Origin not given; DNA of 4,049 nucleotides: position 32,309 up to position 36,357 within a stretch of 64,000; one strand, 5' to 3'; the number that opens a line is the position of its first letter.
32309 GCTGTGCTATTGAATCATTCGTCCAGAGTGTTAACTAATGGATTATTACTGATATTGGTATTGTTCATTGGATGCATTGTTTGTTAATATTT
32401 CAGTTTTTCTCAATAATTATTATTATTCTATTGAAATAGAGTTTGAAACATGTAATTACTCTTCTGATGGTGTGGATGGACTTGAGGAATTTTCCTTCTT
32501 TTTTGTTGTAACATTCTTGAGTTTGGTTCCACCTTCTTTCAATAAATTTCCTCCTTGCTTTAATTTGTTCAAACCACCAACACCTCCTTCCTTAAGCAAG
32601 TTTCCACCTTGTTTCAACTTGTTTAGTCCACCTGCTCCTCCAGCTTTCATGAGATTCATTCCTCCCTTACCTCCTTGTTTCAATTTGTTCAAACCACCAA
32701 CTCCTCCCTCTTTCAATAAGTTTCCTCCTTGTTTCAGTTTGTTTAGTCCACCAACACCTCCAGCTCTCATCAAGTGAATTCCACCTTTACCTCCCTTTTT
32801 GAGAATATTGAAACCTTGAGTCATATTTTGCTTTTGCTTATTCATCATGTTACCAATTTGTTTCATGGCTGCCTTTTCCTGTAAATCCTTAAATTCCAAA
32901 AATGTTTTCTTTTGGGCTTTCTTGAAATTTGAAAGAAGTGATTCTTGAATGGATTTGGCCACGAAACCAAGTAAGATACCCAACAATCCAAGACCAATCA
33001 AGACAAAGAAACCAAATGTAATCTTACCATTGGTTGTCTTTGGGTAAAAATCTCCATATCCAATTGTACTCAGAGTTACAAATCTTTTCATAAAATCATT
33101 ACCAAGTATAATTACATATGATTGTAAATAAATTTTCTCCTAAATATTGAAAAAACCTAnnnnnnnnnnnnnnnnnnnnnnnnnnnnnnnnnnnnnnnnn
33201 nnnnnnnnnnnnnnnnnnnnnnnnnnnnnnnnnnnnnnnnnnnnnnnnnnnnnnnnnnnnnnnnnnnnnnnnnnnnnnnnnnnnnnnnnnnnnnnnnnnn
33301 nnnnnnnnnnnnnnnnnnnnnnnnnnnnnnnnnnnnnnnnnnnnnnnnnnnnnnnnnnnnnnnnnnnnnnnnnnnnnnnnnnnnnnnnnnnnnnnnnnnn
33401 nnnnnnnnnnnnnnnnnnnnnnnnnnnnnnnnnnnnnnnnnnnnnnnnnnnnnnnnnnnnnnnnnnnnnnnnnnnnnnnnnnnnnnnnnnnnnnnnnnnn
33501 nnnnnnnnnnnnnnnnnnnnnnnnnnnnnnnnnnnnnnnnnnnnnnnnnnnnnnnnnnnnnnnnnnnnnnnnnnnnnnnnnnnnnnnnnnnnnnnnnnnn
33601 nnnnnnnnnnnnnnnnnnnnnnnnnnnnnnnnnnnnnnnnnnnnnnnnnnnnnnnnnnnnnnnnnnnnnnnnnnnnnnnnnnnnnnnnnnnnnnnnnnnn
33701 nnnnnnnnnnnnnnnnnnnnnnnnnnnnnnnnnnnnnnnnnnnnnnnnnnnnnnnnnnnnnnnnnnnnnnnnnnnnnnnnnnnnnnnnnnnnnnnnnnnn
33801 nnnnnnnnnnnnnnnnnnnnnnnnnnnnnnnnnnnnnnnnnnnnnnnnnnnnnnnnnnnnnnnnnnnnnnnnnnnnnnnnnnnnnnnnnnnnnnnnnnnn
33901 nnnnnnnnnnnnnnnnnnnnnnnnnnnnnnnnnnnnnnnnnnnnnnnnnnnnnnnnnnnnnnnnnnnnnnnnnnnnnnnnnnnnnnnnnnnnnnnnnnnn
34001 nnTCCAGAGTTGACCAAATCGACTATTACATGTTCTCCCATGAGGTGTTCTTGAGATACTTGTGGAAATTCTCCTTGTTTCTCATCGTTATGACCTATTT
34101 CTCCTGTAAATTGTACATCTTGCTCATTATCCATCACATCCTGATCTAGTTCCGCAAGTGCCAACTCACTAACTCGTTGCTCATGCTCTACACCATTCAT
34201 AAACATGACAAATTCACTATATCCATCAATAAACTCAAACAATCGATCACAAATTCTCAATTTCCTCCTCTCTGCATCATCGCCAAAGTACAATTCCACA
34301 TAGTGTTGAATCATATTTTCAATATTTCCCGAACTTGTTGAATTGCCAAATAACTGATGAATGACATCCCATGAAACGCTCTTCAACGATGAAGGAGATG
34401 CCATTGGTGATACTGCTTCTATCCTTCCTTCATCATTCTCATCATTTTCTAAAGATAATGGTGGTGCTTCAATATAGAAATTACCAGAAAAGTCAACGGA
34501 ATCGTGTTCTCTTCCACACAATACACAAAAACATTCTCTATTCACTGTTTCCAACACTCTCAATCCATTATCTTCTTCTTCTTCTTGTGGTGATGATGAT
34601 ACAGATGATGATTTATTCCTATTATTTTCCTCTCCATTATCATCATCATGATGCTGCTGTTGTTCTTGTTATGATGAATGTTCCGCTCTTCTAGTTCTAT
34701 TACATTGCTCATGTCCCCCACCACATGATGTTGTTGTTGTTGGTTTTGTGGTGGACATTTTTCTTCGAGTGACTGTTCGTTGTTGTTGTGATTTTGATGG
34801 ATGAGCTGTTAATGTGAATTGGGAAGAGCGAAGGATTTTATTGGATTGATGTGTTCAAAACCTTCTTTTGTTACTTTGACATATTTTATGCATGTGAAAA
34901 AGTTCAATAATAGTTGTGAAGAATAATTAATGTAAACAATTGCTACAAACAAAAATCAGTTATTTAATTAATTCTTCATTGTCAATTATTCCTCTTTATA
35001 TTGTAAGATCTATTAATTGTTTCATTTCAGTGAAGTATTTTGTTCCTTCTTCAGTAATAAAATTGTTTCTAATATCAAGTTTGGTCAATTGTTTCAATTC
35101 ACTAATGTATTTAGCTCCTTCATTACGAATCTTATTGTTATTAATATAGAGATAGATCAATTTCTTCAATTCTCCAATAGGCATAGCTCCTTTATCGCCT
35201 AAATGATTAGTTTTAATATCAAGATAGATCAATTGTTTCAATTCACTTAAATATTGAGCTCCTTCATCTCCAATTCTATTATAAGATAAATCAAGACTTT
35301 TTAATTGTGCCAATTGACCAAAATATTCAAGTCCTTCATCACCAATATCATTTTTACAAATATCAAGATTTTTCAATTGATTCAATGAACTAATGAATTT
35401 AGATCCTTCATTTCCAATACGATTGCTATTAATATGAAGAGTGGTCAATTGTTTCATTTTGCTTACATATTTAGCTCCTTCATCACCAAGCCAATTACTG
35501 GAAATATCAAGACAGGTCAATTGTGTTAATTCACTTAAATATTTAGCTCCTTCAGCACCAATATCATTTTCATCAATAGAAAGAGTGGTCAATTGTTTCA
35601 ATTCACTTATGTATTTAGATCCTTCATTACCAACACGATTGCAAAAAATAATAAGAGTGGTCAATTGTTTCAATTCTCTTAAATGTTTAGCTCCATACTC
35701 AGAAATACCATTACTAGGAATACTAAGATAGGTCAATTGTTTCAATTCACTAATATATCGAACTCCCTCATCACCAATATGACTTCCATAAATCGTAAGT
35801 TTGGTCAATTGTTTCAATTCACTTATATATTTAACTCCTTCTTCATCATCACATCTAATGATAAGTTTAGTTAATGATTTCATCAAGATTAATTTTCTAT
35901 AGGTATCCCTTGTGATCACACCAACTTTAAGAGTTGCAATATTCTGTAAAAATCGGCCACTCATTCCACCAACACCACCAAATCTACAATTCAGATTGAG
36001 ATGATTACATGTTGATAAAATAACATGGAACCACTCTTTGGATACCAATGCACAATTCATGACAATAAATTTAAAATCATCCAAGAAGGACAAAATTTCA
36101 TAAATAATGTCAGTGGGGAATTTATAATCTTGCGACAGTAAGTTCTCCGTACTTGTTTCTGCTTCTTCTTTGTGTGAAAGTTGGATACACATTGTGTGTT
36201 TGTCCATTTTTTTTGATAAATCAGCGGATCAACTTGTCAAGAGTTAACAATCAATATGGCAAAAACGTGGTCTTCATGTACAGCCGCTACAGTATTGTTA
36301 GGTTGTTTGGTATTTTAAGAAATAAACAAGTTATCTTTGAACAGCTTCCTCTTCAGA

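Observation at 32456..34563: Two-pore-domain K+ channel with a Gly/Lys-rich tandem-repeat C-terminal tail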

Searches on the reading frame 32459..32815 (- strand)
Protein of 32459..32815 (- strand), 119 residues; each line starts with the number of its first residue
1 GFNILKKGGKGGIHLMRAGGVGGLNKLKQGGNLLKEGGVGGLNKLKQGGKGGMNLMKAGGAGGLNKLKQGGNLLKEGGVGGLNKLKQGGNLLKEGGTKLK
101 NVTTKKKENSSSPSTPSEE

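Call 22: find_homologous_proteins(query=window:32459-32815:-, max_evalue=0.01)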
Query seq(119 aa): 40 candidates shared short words with the query, none scored E <= 0.01.

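Call 41: search_protein_families(library=pfam, proteins=[window:32459-32815:-], max_evalue=10)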
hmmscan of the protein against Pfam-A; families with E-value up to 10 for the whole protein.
seq(119 aa): 0 families

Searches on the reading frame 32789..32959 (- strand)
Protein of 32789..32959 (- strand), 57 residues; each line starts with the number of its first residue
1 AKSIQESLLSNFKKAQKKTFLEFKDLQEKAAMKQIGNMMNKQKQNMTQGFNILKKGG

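Call 41: search_protein_families(library=pfam, proteins=[window:32789-32959:-], max_evalue=10)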
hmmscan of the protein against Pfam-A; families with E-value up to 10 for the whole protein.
seq(57 aa): 1 family
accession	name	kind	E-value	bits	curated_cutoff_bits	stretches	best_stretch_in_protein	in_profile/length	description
PF07487.18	SopE_GEF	-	0.11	13.2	25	1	15-51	87-123/136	SopE GEF domain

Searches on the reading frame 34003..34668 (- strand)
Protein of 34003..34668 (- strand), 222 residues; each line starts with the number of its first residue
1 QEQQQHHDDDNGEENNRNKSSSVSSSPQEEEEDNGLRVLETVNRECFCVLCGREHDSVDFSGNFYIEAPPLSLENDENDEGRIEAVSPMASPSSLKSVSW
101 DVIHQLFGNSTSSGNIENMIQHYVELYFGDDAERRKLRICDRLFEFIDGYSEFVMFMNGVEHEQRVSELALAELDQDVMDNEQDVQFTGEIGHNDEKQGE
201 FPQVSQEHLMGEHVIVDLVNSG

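Call 59: find_homologous_proteins(query=window:34003-34668:-, max_evalue=0.001)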
Query seq(222 aa) (222 aa): 2 proteins with E <= 0.001 among 247 candidates.
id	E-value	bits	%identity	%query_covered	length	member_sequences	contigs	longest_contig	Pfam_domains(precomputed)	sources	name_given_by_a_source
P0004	1.1e-40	158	52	81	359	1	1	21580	-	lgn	-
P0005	1.7e-18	86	45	53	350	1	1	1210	-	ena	-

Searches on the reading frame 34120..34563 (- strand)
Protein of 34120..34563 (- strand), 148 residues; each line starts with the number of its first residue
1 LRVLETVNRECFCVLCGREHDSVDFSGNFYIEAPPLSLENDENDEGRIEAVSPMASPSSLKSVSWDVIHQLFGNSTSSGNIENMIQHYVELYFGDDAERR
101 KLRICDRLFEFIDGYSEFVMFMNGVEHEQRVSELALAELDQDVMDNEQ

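Call 41: search_protein_families(library=pfam, proteins=[window:34120-34563:-], max_evalue=10)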
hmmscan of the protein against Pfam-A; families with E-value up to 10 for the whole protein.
seq(148 aa): 0 families

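Call 44: predict_structure(alignment_id=A4)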
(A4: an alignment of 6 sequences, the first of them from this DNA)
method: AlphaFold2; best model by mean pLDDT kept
length: 148 residues; sequences in the alignment: 6
mean_pLDDT: 60.6   pTM: 0.50
mean pLDDT of the five models: 60.6, 59.4, 58.8, 57.7, 57.3
residues with pLDDT >= 90: 0; 70-90: 51; 50-70: 43; < 50: 54
segments of 3 or more residues with pLDDT < 50: 1-6, 37-58, 96-98, 125-142, 144-148
pLDDT, mean of each block of 10 residues (from residue 1): 51 81 85 58 41 41 75 60 68 53 82 71 49 44 47
secondary structure, 60 per line:
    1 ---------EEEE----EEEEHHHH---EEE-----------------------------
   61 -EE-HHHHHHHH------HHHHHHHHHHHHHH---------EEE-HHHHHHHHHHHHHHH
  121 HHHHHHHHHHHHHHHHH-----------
elements in order: E10-13 E18-21 H22-25 E29-31 H65-72 H79-92 E102-104 H106-137

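Call 52: search_protein_representatives(alignment_id=A4)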
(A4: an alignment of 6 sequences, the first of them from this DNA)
Query: 6 sequences, 139 profile positions. Proteins with E-value up to 0.001 (for the whole library): 8; up to 1e-10: 5; up to 1e-30: 3. The best 8 are listed.
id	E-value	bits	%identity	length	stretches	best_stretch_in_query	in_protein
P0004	2.5e-50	186.2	-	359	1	2-139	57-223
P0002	1.6e-40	154.4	-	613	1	2-133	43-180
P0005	5.6e-39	149.4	-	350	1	3-134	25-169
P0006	2.6e-15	72.7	-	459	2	1-56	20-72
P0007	2.7e-12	63.0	-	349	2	12-56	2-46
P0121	1.2e-09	54.4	-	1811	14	51-87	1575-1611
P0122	2.8e-07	46.7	-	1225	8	56-96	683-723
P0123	4.0e-05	39.8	-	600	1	14-115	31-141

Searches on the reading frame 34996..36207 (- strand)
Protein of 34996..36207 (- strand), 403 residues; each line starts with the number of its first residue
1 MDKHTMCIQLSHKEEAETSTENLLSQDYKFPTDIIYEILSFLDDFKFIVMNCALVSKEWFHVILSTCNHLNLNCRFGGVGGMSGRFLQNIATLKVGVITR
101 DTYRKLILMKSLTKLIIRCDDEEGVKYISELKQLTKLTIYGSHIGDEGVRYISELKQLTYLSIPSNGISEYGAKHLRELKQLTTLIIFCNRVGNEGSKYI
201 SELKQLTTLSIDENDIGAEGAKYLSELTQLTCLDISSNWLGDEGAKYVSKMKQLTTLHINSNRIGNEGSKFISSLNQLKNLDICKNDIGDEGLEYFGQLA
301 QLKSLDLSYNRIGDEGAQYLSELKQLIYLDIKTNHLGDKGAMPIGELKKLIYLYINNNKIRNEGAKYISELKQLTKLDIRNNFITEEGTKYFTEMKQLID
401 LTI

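Call 63: search_protein_families(library=pfam, proteins=[window:34996-36207:-], max_evalue=0.01)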
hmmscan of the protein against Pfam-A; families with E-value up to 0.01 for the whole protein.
window:34996-36207:- (403 aa): 13 families
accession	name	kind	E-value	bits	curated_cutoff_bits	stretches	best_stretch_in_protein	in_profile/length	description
PF13516.12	LRR_6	-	3.1e-40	133.4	23.4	2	302-321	5-24/24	Leucine Rich repeat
PF13855.12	LRR_8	-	6.4e-25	87.1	27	6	253-312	2-61/61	Leucine rich repeat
PF12799.13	LRR_4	-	6.4e-23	80.7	27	3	348-385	1-37/44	Leucine Rich repeats (2 copies)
PF23598.1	LRR_14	-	7.1e-23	81.4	40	2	148-359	39-250/353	Leucine-rich repeat region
PF00560.39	LRR_1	-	6.5e-14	49.5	20.6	0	301-320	1-20/23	Leucine Rich Repeat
PF25013.1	LRR_Zer-1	-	1.6e-13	51.4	27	2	222-289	2-67/137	Zer-1-like, Leucine-rich repeats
PF14580.12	LRR_9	-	1.1e-11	45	30.5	1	273-381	39-149/175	Leucine-rich repeat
PF20919.3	DHU1_N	-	0.00019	21.2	26.7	0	248-289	140-181/370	DWD hypersensitive to UV-B 1, N-terminal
PF12937.12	F-box-like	-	0.00059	20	24.3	1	31-65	5-37/47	F-box-like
PF00646.38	F-box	-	0.001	19.3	20.5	1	30-67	4-39/43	F-box domain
PF05418.16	Apo-VLDL-II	-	0.0011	19.8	23.4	0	351-399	21-69/80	Apovitellenin I (Apo-VLDL-II)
PF23952.1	LRR_EndoS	-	0.0085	16.8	27.9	0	173-238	52-116/116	Endo-beta-N-acetylglucosaminidase EndoS LRR domain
PF07723.19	LRR_2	-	0.0099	16.9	20.9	0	302-315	2-15/26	Leucine Rich Repeat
